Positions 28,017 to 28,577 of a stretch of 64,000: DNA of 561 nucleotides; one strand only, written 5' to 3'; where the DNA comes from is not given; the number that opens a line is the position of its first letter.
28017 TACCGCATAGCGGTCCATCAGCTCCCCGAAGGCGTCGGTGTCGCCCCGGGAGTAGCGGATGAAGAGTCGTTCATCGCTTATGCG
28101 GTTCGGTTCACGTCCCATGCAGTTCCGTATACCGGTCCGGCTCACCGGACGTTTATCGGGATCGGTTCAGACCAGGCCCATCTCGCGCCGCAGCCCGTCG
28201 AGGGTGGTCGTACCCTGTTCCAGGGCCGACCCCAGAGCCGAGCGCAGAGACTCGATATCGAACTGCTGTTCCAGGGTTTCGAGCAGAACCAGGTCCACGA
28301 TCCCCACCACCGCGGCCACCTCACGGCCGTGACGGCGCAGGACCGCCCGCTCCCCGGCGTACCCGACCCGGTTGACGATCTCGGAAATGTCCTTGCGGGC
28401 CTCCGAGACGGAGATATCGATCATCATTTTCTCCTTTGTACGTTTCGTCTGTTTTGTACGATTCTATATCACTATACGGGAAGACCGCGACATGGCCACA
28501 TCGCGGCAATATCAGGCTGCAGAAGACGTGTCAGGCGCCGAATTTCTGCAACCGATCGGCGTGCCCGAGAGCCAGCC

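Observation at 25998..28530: ECF sigma / zf-HC2 anti-sigma / double-zinc-ribbon membrane protein operon preceded by an orphan Phd/YefM-like antitoxin with direct-repeat operators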

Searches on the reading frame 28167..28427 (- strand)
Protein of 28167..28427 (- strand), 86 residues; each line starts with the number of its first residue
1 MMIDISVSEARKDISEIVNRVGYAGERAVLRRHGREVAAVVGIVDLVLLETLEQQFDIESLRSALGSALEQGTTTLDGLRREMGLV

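Call 3: search_protein_families(library=pfam, proteins=[window:28167-28427:-], max_evalue=0.1)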
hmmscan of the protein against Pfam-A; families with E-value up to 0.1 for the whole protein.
window:28167-28427:- (86 aa): 1 family
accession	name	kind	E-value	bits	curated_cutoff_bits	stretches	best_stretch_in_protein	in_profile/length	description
PF02604.26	PhdYeFM_antitox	-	3.4e-09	36.8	29.8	1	2-53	1-52/74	Antitoxin Phd_YefM, type II toxin-antitoxin system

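Call 4: search_protein_families(library=ncbifam, proteins=[window:28167-28427:-], max_evalue=0.1)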
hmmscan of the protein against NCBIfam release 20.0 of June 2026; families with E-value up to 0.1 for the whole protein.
window:28167-28427:- (86 aa): 1 family
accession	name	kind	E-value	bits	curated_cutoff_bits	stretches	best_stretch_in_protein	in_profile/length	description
TIGR01552.1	phd_fam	subfamily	4.4e-05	22.7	20.8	1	5-46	2-42/53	type II toxin-antitoxin system prevent-host-death family antitoxin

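Call 5: find_encoding_contigs(protein=window:28167-28427:-, flank=10000, max_places=10)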
Protein window:28167-28427:- (86 aa): no gene with exactly this product is on record in the collection.

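Call 6: find_homologous_proteins(query=window:28167-28427:-, max_evalue=0.001)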
Query window:28167-28427:- (86 aa): 4 proteins with E <= 0.001 among 14 candidates.
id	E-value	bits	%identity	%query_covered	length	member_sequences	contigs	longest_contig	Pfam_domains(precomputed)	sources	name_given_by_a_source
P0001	6.5e-43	161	99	99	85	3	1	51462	PF02604.27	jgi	-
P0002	1.7e-36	141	88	98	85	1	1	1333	PF02604.27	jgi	jgi:prevent-host-death family protein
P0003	6.0e-34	133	83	98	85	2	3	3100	PF02604.27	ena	-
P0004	6.2e-34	133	83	98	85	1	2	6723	PF02604.27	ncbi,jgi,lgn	-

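Call 7: find_encoding_contigs(protein=P0001, flank=10000, max_places=6)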
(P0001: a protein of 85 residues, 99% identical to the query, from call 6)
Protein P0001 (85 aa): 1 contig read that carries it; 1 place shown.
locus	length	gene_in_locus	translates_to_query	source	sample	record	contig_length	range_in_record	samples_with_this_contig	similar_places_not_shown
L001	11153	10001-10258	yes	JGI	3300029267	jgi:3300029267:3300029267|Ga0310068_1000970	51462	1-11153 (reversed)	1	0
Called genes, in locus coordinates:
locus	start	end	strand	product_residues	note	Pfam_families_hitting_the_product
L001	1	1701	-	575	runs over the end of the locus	PF00691:OmpA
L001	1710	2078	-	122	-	PF00072:Response_reg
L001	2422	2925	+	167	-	PF01668:SmpB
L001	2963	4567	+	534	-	PF01520:Amidase_3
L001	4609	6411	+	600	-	PF00009:GTP_EFTU, PF03144:GTP_EFTU_D2, PF00679:EFG_C, PF06421:LepA_C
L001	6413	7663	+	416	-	PF04055:Radical_SAM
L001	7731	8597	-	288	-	-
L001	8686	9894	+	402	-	PF01676:Metalloenzyme, PF10143:PhosphMutase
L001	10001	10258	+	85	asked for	PF02604:PhdYeFM_antitox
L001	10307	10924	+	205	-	PF07638:Sigma70_ECF (weak), PF04542:Sigma70_r2, PF08281:Sigma70_r4_2, PF04545:Sigma70_r4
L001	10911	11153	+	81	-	?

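Call 8: find_encoding_contigs(protein=P0004, flank=10000, max_places=6)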
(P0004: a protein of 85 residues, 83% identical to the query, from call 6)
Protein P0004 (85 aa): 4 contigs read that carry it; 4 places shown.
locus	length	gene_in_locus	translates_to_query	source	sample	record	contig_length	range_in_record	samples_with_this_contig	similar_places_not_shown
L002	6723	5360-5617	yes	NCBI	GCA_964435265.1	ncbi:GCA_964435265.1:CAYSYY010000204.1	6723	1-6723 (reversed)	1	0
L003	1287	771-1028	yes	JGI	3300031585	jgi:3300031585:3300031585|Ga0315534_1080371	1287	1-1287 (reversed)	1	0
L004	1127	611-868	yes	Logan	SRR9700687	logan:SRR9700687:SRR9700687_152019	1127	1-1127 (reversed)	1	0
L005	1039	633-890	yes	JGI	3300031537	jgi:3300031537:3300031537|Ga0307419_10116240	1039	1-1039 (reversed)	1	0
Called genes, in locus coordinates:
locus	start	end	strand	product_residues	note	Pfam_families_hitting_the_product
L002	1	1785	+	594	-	?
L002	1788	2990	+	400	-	PF04055:Radical_SAM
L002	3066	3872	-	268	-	-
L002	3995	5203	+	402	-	PF01676:Metalloenzyme, PF10143:PhosphMutase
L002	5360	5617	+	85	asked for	PF02604:PhdYeFM_antitox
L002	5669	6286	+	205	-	PF07638:Sigma70_ECF (weak), PF04542:Sigma70_r2, PF08281:Sigma70_r4_2, PF04545:Sigma70_r4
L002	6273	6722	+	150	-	?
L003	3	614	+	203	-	?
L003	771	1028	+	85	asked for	PF02604:PhdYeFM_antitox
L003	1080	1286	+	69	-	?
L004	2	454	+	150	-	?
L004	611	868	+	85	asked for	PF02604:PhdYeFM_antitox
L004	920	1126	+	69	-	?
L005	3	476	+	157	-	?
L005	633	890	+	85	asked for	PF02604:PhdYeFM_antitox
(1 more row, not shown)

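Call 9: find_encoding_contigs(protein=P0003, flank=10000, max_places=6)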
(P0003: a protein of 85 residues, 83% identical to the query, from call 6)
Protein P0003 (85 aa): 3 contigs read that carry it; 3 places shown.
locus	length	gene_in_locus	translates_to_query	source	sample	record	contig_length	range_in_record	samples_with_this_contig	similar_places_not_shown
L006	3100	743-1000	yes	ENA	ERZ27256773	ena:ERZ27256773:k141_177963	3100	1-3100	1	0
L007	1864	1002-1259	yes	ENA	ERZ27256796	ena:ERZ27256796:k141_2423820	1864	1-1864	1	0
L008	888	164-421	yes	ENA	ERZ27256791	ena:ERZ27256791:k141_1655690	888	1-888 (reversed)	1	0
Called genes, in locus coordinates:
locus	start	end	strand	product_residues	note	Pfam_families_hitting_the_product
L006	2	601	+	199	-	?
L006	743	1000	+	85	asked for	PF02604:PhdYeFM_antitox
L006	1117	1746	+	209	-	PF07638:Sigma70_ECF (weak), PF04542:Sigma70_r2, PF08281:Sigma70_r4_2, PF04545:Sigma70_r4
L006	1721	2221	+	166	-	-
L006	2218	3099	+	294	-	?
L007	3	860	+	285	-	?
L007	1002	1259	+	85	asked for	PF02604:PhdYeFM_antitox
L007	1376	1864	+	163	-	?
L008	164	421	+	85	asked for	PF02604:PhdYeFM_antitox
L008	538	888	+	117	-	?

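Call 10: find_encoding_contigs(protein=P0002, flank=10000, max_places=6)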
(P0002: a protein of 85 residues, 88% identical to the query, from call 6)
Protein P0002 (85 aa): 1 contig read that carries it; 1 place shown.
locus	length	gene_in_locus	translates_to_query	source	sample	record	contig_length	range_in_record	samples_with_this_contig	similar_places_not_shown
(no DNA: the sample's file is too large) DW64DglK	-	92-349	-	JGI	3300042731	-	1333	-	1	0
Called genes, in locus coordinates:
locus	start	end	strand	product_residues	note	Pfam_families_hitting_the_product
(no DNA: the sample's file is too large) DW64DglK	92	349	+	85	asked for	PF02604:PhdYeFM_antitox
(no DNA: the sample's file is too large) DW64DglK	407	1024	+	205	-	PF07638:Sigma70_ECF (weak), PF04542:Sigma70_r2, PF08281:Sigma70_r4_2, PF04545:Sigma70_r4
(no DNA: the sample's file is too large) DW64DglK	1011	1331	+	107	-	?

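Call 21: find_related_loci(query=A5, collection=metagenome_contigs, flank=4000)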
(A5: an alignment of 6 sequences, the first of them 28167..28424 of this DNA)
Query A5 (85 aa) in metagenome_contigs; peptide patterns used: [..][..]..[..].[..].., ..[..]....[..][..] (x = any residue, [..] = any of these).
598 stretches matched a pattern (row limit reached: there are more); 3 encode a relative of the query (tblastn E <= 1e-3); 3 distinct loci.
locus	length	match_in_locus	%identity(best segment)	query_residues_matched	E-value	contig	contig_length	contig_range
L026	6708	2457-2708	82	1-84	7e-41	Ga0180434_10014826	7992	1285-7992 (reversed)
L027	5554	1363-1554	44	4-67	1e-15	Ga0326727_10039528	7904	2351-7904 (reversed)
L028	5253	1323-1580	40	1-84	6e-13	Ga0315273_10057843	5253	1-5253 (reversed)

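Call 36: search_solved_structures(query=A5, max_evalue=1, show_alignments=3)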
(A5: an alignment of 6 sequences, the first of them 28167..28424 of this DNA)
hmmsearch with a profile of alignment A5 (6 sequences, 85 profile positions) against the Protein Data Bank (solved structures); distinct sequences matched with E-value up to 1: 7.
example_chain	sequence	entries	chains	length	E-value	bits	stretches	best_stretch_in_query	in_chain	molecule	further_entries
9g12_C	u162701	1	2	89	0.00082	22.6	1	1-66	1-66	Antitoxin RelB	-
4zlx_A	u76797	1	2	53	0.017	18.4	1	1-41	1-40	Antitoxin phd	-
3hs2_A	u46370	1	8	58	0.02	18.2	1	1-41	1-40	Prevent host death protein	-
3hry_A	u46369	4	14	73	0.029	17.7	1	1-41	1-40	Prevent host death protein | Antitoxin phd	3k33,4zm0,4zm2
3kh2_E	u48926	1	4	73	0.11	15.8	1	1-39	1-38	Prevent host death protein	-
2oik_A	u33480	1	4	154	0.47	13.8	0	58-74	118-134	Histidine triad (HIT) protein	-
1qc7_A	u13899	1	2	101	0.48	13.8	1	6-36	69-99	PROTEIN (FLIG)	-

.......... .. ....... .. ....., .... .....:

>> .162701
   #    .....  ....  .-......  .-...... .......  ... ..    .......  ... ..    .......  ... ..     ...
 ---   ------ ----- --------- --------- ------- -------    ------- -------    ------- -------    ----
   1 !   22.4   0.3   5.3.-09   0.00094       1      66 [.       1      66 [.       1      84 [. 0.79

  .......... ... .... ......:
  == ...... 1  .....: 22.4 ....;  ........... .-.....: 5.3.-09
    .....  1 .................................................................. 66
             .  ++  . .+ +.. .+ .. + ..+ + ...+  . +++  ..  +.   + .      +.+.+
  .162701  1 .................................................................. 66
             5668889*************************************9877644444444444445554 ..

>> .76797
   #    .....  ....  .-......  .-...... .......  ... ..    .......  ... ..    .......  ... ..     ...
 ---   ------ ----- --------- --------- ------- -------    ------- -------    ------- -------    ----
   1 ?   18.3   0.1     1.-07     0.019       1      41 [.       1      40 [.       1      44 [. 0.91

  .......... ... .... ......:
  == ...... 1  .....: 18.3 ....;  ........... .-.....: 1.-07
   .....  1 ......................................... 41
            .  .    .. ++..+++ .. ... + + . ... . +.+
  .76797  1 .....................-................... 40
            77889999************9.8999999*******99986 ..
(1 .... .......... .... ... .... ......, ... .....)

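Call 47: find_homologous_proteins(query=A6, max_evalue=0.001)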
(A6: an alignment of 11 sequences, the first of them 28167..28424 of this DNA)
Query A6 (11 sequences) (85 aa, profile of the alignment): 1442 proteins with E <= 0.001 among 7821 candidates; the best 120 are listed.
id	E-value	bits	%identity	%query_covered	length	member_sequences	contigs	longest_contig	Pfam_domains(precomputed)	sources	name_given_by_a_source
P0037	1.2e-37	146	60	99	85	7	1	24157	PF02604.27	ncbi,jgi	-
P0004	6.4e-37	143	83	99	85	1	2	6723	PF02604.27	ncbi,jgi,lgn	-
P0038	9.4e-37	143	58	99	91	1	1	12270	PF02604.27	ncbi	ncbi:type II toxin-antitoxin system Phd/YefM family antitoxin [Gemmatimonadota bacterium]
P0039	1.1e-36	143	57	99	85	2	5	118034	PF02604.27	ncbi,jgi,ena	-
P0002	1.2e-36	142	88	99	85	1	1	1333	PF02604.27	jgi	jgi:prevent-host-death family protein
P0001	1.3e-36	142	99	100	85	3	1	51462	PF02604.27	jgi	-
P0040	1.9e-36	142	57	99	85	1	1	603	PF02604.27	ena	-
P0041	5.0e-36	140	57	99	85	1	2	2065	PF02604.27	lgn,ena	-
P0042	6.3e-36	140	55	99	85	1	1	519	PF02604.27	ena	-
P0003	8.2e-36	140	83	99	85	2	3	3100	PF02604.27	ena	-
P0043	1.0e-35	139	64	99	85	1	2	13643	PF02604.27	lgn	-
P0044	1.8e-35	139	55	99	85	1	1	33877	PF02604.27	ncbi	ncbi:type II toxin-antitoxin system Phd/YefM family antitoxin [Candidatus Zixiibacteriota bacterium]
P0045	2.8e-35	138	51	99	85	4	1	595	PF02604.27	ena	-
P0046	2.9e-34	135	54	99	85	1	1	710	PF02604.27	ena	-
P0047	3.4e-34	135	51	99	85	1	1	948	PF02604.27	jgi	jgi:prevent-host-death family protein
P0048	4.0e-33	131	53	100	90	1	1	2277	PF02604.27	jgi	-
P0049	5.9e-33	131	62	99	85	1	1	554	PF02604.27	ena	-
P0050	1.1e-32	130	61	99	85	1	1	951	PF02604.27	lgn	-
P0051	1.3e-32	130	65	100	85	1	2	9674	PF02604.27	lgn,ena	-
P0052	2.3e-32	129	61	100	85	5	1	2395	PF02604.27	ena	-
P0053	3.1e-32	128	64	100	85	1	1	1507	PF02604.27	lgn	-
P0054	1.1e-31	127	61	100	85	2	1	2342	PF02604.27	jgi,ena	-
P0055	2.5e-31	125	56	94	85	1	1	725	PF02604.27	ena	-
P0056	1.9e-30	123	40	99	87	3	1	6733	PF02604.27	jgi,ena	-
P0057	1.6e-29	120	60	92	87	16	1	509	PF02604.27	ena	-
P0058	4.2e-29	118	48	99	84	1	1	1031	PF02604.27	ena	-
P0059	7.1e-29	118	46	99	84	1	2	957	PF02604.27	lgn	-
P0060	8.7e-29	117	46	99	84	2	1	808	PF02604.27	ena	-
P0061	9.0e-29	117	46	99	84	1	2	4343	PF02604.27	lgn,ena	-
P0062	9.4e-29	117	48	99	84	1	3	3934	PF02604.27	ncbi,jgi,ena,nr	ncbi:MAG: type II toxin-antitoxin system Phd/YefM family antitoxin [Nitrospirae bacterium]|nr:MAG: t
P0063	1.3e-28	117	46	99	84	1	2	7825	PF02604.27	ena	-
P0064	1.6e-28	116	46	99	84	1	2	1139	PF02604.27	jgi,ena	-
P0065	2.0e-28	116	52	99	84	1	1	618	PF02604.27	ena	-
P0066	2.5e-28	116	46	99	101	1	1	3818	PF02604.27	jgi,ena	-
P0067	2.9e-28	116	46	99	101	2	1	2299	PF02604.27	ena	-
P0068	3.2e-28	115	51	99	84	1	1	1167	PF02604.27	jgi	-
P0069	4.2e-28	115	50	99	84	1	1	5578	PF02604.27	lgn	-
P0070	4.4e-28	115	51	99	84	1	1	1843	PF02604.27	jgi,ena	-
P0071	5.4e-28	115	49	99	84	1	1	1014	PF02604.27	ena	-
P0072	5.5e-28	115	50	99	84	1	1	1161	PF02604.27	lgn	-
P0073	6.3e-28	114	48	99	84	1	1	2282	PF02604.27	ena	-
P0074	7.3e-28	114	46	99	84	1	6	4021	PF02604.27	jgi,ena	jgi:prevent-host-death family protein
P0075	8.3e-28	114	43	99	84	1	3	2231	PF02604.27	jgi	jgi:prevent-host-death family protein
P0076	9.5e-28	114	48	99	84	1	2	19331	PF02604.27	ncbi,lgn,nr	ncbi:MAG: type II toxin-antitoxin system Phd/YefM family antitoxin [Acidobacteria bacterium]|nr:type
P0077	1.0e-27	114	49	99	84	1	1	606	PF02604.27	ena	-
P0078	1.1e-27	114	49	99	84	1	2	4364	PF02604.27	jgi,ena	-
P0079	1.3e-27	113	49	99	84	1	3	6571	PF02604.27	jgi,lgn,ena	-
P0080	2.0e-27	113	48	99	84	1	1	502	PF02604.27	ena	-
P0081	2.3e-27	113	48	99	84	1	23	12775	PF02604.27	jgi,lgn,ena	-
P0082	2.4e-27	113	46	66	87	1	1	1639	PF02604.27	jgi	jgi:prevent-host-death family protein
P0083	2.6e-27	112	48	99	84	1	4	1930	PF02604.27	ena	-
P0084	2.7e-27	112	37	100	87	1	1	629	PF02604.27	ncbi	-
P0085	3.1e-27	112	48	99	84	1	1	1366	PF02604.27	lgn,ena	-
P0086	3.7e-27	112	48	99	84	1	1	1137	PF02604.27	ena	-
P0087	3.7e-27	112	48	98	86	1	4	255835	PF02604.27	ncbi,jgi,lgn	-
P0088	4.5e-27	112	45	99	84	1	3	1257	PF02604.27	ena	-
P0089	6.6e-27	111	46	99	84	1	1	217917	PF02604.27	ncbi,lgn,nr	ncbi:type II toxin-antitoxin system Phd/YefM family antitoxin [bacterium]|nr:type II toxin-antitoxin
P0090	7.0e-27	111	48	99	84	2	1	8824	PF02604.27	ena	-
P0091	7.1e-27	111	46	96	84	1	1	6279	PF19807.6,PF02604.27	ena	-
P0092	9.2e-27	111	48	99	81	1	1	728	PF02604.27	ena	-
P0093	9.3e-27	111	41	99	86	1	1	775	PF02604.27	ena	-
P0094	1.0e-26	111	44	99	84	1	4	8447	PF02604.27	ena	-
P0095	1.3e-26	110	44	99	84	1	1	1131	PF02604.27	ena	-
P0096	1.3e-26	110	49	99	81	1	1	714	PF02604.27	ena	-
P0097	1.3e-26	110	48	94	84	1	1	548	PF02604.27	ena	-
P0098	1.4e-26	110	46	96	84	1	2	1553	PF19807.6,PF02604.27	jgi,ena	jgi:prevent-host-death family protein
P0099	1.5e-26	110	44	99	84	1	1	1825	PF02604.27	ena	-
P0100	2.6e-26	109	48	99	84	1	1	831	PF02604.27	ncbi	-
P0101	2.7e-26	109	48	94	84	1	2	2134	PF02604.27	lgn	-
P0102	3.0e-26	109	48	99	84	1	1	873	PF02604.27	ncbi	-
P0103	3.7e-26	109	46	99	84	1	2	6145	PF02604.27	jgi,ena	-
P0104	3.8e-26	109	50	99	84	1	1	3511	PF02604.27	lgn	-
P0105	3.9e-26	109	45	99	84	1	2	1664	PF02604.27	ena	-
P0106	4.0e-26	109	45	99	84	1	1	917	PF02604.27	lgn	-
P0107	4.1e-26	109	48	99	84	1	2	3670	PF02604.27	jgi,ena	-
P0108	4.3e-26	109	40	99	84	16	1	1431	PF02604.27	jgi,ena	-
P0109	4.7e-26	108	48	99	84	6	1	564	PF02604.27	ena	-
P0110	4.8e-26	108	44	95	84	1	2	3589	PF02604.27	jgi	-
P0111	5.4e-26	108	43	99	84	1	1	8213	PF02604.27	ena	-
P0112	5.4e-26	108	44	99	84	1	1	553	PF02604.27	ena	-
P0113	5.5e-26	108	44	99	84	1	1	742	PF02604.27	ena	-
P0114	5.5e-26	108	39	99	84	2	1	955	PF02604.27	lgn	-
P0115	6.2e-26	108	44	99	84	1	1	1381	PF02604.27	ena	-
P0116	6.5e-26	108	43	98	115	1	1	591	PF02604.27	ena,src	-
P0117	6.9e-26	108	46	99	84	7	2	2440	PF02604.27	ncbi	-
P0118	8.0e-26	108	51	99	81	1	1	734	PF02604.27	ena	-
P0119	8.4e-26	108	46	99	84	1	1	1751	PF02604.27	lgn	-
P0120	8.5e-26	108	43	99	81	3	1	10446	PF02604.27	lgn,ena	-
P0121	9.5e-26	108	49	99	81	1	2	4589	PF02604.27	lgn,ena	-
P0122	1.0e-25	107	43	99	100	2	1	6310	PF02604.27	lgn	-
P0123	1.2e-25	107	48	99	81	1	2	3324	PF02604.27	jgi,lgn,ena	jgi:prevent-host-death family protein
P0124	1.2e-25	107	43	99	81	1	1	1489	PF02604.27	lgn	-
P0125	1.3e-25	107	46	99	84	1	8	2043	PF02604.27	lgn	-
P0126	1.4e-25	107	43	99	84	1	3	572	PF02604.27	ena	-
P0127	1.4e-25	107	48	99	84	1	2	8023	PF02604.27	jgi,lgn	jgi:prevent-host-death family protein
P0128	1.5e-25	107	46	99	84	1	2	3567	PF02604.27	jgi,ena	jgi:prevent-host-death family protein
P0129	1.6e-25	107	43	99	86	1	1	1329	PF19807.6,PF02604.27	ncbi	-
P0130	1.6e-25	107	46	99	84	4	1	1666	PF02604.27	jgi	jgi:prevent-host-death family protein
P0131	2.0e-25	106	48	99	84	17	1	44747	PF02604.27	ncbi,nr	ncbi:MAG TPA: prevent-host-death family protein [Nitrospiraceae bacterium]|nr:prevent-host-death fam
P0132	2.0e-25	106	48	99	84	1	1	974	PF02604.27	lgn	-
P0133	2.0e-25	106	46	95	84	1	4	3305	PF02604.27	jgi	jgi:prevent-host-death family protein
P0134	2.0e-25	106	46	95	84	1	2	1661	PF02604.27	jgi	-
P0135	2.0e-25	106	46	99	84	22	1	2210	PF02604.27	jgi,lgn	jgi:prevent-host-death family protein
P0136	2.0e-25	106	40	99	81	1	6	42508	PF02604.27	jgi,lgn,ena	-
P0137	2.1e-25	106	45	99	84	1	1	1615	PF02604.27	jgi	jgi:prevent-host-death family protein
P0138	2.2e-25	106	44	95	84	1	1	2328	PF02604.27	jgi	jgi:prevent-host-death family protein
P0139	2.7e-25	106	47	98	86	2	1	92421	PF02604.27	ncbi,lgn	-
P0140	2.7e-25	106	42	99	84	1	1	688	PF02604.27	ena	-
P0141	2.7e-25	106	46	94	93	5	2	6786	PF02604.27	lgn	-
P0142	2.8e-25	106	45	99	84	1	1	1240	PF02604.27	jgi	jgi:prevent-host-death family protein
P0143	2.8e-25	106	44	99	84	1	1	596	PF02604.27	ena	-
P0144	2.8e-25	106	42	99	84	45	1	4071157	PF02604.27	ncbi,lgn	ncbi:MAG: hypothetical protein NTNFB02_02990 [Nitrospira sp.]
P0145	2.9e-25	106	47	98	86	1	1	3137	PF02604.27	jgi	jgi:prevent-host-death family protein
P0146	2.9e-25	106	44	99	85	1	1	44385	PF02604.27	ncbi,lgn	-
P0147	3.1e-25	106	44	95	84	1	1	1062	PF02604.27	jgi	-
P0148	3.1e-25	106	48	99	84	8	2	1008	PF19807.6,PF02604.27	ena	-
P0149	3.4e-25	106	45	99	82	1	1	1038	PF02604.27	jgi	jgi:prevent-host-death family protein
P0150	3.4e-25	106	51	95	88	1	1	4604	PF02604.27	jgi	jgi:prevent-host-death family protein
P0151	3.4e-25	106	45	99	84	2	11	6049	PF02604.27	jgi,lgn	-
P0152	3.6e-25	106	45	99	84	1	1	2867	PF02604.27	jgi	jgi:prevent-host-death family protein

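Call 48: find_encoding_contigs(protein=P0044, flank=5000, max_places=3)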
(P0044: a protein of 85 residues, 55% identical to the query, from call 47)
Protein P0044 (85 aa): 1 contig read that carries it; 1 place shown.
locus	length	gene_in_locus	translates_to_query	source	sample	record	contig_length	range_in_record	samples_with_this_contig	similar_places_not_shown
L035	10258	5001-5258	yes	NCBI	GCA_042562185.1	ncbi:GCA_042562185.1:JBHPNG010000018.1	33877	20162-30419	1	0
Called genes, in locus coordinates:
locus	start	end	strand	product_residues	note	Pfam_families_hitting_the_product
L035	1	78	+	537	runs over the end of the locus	PF01520:Amidase_3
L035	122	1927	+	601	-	PF00009:GTP_EFTU, PF03144:GTP_EFTU_D2, PF00679:EFG_C, PF06421:LepA_C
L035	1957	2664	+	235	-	PF10502:Peptidase_S26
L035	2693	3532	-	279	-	PF06161:DUF975 (faint)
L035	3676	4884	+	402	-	PF01676:Metalloenzyme, PF10143:PhosphMutase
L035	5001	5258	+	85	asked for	PF02604:PhdYeFM_antitox (weak)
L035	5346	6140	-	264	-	PF00106:adh_short, PF08659:KR, PF23441:SDR, PF13561:adh_short_C2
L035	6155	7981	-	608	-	PF07837:FTCD_N, PF02971:FTCD, PF04961:FTCD_C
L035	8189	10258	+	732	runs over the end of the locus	PF16314:DUF4954, PF25084:LbH_EIF2B (faint)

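Call 49: find_encoding_contigs(protein=P0144, flank=5000, max_places=3)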
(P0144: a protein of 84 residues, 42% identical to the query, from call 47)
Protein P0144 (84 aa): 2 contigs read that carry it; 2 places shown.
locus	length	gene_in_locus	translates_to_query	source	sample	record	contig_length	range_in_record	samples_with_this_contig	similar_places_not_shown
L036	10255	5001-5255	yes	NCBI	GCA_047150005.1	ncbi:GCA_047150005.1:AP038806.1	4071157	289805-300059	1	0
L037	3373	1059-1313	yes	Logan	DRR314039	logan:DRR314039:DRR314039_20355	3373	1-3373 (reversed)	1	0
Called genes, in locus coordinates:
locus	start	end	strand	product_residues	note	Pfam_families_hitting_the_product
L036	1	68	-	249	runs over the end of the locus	-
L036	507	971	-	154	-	-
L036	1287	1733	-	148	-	-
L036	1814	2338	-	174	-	PF03544:TonB_C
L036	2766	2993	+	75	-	-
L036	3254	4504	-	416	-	PF01875:Memo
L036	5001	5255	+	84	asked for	PF02604:PhdYeFM_antitox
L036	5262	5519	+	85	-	PF05016:ParE_toxin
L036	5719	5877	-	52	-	-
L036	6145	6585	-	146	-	-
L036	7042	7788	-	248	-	-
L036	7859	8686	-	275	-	-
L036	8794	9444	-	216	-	-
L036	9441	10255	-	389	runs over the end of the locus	PF20539:DUF6754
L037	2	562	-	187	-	?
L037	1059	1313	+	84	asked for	PF02604:PhdYeFM_antitox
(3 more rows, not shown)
